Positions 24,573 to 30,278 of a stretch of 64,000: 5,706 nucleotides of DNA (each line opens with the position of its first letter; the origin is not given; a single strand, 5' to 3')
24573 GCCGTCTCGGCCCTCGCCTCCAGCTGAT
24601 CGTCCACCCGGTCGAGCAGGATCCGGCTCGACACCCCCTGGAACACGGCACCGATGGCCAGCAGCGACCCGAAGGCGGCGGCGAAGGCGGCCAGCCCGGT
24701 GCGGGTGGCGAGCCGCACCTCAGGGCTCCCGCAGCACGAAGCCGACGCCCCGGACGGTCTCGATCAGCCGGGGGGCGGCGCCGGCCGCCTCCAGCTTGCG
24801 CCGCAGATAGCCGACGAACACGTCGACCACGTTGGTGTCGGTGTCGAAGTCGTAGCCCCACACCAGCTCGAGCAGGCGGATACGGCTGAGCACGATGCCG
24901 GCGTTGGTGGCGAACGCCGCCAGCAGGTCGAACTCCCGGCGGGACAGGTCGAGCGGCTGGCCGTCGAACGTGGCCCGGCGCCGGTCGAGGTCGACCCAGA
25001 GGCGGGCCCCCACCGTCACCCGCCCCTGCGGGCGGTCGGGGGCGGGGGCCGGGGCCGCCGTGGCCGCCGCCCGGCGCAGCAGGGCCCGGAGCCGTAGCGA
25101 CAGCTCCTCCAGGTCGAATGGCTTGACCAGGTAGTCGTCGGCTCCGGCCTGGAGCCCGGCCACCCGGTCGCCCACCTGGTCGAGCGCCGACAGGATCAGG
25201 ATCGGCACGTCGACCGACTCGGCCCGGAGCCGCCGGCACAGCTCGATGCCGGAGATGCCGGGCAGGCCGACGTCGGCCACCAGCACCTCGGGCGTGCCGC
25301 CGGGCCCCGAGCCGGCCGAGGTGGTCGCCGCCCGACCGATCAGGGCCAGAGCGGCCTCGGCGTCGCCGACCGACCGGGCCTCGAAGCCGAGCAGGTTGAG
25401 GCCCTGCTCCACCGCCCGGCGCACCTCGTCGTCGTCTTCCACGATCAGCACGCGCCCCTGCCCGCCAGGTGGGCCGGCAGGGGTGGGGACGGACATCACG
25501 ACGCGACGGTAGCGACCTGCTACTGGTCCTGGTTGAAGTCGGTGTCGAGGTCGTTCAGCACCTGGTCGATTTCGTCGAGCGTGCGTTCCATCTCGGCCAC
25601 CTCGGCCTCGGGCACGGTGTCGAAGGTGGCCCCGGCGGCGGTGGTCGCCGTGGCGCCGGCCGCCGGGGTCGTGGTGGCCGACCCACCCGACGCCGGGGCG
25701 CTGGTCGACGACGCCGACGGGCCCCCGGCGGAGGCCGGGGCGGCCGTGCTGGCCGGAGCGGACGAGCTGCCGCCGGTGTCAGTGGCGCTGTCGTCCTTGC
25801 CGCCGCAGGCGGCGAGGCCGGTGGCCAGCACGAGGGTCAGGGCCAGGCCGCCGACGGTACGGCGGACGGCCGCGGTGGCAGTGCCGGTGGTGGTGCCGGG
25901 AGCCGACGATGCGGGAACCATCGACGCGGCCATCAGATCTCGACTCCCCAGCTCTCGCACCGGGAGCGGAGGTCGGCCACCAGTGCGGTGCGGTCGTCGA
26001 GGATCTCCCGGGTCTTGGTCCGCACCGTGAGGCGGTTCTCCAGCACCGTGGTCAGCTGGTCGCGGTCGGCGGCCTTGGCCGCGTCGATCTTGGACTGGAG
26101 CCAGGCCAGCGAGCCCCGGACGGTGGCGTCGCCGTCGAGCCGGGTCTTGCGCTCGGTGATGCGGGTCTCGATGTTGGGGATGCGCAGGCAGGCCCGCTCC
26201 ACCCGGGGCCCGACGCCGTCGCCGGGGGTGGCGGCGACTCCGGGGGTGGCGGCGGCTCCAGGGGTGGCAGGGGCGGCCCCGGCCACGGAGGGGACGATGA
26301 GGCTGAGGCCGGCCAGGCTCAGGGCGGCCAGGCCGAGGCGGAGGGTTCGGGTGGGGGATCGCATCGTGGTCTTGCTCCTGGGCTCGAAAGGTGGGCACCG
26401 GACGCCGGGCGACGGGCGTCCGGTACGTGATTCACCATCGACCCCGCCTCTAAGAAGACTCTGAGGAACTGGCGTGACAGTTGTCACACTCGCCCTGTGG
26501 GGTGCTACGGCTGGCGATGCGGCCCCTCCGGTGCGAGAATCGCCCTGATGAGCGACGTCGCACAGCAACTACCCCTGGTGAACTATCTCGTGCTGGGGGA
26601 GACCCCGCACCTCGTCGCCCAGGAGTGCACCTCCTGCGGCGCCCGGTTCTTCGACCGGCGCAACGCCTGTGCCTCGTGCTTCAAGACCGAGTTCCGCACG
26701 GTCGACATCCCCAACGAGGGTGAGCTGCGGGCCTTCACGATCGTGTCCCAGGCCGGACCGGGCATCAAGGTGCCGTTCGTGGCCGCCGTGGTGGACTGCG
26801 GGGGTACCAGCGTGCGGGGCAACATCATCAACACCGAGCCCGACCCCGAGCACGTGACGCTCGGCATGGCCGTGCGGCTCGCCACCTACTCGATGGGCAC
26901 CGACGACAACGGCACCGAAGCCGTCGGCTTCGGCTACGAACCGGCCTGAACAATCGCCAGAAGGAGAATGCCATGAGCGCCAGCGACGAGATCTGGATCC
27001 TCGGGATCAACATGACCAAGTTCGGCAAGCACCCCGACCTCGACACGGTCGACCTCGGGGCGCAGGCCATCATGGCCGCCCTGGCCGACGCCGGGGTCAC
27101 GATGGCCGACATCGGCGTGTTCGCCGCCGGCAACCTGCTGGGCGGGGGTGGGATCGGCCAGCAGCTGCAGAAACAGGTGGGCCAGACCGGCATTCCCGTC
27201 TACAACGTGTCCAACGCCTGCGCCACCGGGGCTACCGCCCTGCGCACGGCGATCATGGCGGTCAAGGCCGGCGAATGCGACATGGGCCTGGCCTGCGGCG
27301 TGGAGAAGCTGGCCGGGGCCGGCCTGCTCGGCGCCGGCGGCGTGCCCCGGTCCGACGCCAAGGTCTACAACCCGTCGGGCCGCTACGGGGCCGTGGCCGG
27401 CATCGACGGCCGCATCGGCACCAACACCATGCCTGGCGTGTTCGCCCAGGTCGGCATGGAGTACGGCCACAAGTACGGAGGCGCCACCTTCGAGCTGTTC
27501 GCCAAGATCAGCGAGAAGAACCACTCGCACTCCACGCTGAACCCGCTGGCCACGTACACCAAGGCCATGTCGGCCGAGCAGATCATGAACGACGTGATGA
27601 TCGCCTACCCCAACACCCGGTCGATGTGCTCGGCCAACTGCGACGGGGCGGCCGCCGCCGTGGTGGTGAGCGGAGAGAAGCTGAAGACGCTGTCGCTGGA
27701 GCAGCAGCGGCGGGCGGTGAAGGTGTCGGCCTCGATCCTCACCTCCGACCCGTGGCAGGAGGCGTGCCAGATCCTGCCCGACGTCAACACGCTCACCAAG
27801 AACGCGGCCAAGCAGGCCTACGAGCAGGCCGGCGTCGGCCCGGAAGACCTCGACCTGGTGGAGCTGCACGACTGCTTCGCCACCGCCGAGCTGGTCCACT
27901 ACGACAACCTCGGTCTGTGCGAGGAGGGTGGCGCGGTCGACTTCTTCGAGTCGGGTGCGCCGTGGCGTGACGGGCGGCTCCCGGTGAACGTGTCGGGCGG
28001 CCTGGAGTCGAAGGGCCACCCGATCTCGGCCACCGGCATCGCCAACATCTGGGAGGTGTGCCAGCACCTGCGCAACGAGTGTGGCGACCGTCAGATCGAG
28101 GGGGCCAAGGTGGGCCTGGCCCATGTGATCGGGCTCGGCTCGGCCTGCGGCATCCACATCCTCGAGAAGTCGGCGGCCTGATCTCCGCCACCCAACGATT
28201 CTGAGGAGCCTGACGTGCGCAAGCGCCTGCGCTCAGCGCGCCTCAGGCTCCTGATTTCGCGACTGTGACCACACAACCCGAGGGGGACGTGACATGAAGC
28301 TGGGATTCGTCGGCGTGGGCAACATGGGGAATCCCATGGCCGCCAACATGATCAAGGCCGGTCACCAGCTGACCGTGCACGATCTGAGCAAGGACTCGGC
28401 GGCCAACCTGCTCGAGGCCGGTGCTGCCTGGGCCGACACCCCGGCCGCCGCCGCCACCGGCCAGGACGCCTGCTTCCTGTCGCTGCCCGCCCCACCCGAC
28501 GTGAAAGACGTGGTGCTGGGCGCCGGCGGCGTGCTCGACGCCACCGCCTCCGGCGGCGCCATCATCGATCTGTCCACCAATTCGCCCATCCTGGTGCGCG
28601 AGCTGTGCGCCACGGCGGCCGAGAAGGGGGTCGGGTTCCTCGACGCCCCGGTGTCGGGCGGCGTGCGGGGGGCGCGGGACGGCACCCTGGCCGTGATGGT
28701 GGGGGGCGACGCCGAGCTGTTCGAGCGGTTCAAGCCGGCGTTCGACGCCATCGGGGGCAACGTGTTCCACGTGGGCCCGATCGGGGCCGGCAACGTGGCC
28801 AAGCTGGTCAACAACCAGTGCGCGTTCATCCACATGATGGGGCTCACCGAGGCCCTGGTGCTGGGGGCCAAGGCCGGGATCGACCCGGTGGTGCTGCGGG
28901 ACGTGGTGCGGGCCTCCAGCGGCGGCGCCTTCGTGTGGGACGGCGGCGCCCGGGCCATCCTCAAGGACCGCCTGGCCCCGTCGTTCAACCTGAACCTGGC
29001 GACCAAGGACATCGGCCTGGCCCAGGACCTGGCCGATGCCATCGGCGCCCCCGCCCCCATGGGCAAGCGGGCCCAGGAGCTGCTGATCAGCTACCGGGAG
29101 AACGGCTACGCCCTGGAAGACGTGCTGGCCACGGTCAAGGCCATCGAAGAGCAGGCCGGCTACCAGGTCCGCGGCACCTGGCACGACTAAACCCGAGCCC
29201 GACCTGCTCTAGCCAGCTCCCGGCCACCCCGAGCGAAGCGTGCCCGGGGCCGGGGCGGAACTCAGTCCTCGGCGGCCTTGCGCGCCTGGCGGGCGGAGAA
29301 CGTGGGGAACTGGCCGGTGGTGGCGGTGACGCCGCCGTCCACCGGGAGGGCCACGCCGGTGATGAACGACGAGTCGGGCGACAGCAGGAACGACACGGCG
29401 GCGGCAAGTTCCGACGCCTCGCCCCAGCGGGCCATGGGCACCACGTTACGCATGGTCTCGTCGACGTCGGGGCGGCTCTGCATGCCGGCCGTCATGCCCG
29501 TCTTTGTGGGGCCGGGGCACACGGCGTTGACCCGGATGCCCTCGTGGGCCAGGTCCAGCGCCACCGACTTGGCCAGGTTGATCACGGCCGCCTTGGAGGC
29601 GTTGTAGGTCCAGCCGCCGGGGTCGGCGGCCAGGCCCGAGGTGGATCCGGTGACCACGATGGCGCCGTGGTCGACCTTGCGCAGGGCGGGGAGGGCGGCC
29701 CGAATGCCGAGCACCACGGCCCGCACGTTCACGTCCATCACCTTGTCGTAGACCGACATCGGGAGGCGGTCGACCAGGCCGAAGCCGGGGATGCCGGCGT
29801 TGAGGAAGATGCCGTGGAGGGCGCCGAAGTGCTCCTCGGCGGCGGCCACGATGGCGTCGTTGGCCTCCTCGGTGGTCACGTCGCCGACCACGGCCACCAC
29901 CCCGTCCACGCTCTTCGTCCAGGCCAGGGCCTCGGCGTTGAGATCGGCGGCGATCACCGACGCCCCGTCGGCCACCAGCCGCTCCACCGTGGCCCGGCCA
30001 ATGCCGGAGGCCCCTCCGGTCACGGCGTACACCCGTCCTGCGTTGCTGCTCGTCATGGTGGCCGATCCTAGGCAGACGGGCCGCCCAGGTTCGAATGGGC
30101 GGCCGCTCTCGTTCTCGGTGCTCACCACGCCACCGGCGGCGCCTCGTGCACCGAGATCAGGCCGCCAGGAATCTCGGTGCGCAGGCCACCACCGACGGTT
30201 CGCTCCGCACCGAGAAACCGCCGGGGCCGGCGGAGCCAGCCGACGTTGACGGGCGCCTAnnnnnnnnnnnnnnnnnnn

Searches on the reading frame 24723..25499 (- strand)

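Call 11: search_protein_families(library=pfam, proteins=[window:24723-25499:-], max_evalue=0.001)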
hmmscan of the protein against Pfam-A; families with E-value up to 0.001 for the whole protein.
window:24723-25499:- (259 aa): 2 families
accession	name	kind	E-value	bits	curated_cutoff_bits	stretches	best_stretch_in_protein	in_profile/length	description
PF00486.34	Trans_reg_C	-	5.1e-27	94.2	26.2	1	180-256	1-77/77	Transcriptional regulatory protein, C terminal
PF00072.30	Response_reg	-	5.4e-24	84.9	30.2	1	17-137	1-110/111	Response regulator receiver domain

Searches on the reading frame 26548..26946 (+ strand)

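Call 11: search_protein_families(library=pfam, proteins=[window:26548-26946:+], max_evalue=0.001)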
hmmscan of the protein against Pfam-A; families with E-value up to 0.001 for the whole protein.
window:26548-26946:+ (133 aa): 2 families
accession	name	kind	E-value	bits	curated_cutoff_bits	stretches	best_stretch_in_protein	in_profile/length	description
PF01796.24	OB_ChsH2_C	-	1.3e-09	38.3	27.1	1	52-112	2-63/65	ChsH2, C-terminal OB-fold domain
PF12172.15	zf-ChsH2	-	4.8e-08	33.1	23.2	1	19-49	6-36/37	ChsH2, rubredoxin-like zinc ribbon domain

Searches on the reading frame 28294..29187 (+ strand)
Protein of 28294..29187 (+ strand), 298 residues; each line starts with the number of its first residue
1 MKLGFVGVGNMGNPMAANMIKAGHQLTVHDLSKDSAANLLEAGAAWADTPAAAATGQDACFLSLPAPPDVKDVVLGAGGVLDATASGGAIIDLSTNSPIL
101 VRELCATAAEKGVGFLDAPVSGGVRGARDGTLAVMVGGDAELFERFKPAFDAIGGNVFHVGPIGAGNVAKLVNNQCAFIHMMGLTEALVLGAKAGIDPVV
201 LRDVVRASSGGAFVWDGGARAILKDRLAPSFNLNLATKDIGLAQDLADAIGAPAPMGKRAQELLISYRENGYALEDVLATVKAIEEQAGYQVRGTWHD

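Call 11: search_protein_families(library=pfam, proteins=[window:28294-29187:+], max_evalue=0.001)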
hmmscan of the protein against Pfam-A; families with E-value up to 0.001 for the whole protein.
window:28294-29187:+ (298 aa): 3 families
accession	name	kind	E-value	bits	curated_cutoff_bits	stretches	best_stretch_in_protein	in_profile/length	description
PF03446.21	NAD_binding_2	-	3.5e-49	167.3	21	1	2-161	1-161/161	NAD binding domain of 6-phosphogluconate dehydrogenase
PF14833.11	NAD_binding_11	-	3.6e-28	98.7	30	1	164-283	1-121/122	NAD-binding of NADP-dependent 3-hydroxyisobutyrate dehydrogenase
PF03807.23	F420_oxidored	-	1.1e-07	32.8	21.6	1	2-77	1-79/94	NADP oxidoreductase coenzyme F420-dependent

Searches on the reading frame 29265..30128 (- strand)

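Call 11: search_protein_families(library=pfam, proteins=[window:29265-30128:-], max_evalue=0.001)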
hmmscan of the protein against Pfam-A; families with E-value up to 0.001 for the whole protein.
window:29265-30128:- (288 aa): 4 families
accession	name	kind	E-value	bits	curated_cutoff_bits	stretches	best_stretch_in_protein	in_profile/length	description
PF13561.12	adh_short_C2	-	5.4e-58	196.8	27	1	40-268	3-236/236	Enoyl-(Acyl carrier protein) reductase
PF00106.31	adh_short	-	9.9e-48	162.6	26.6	1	33-217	2-191/195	short chain dehydrogenase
PF08659.16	KR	-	5.8e-11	43.1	22.6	1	33-187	2-161/180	KR domain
PF01728.25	FtsJ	-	0.00089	19.7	24.1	0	53-96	45-87/181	FtsJ-like methyltransferase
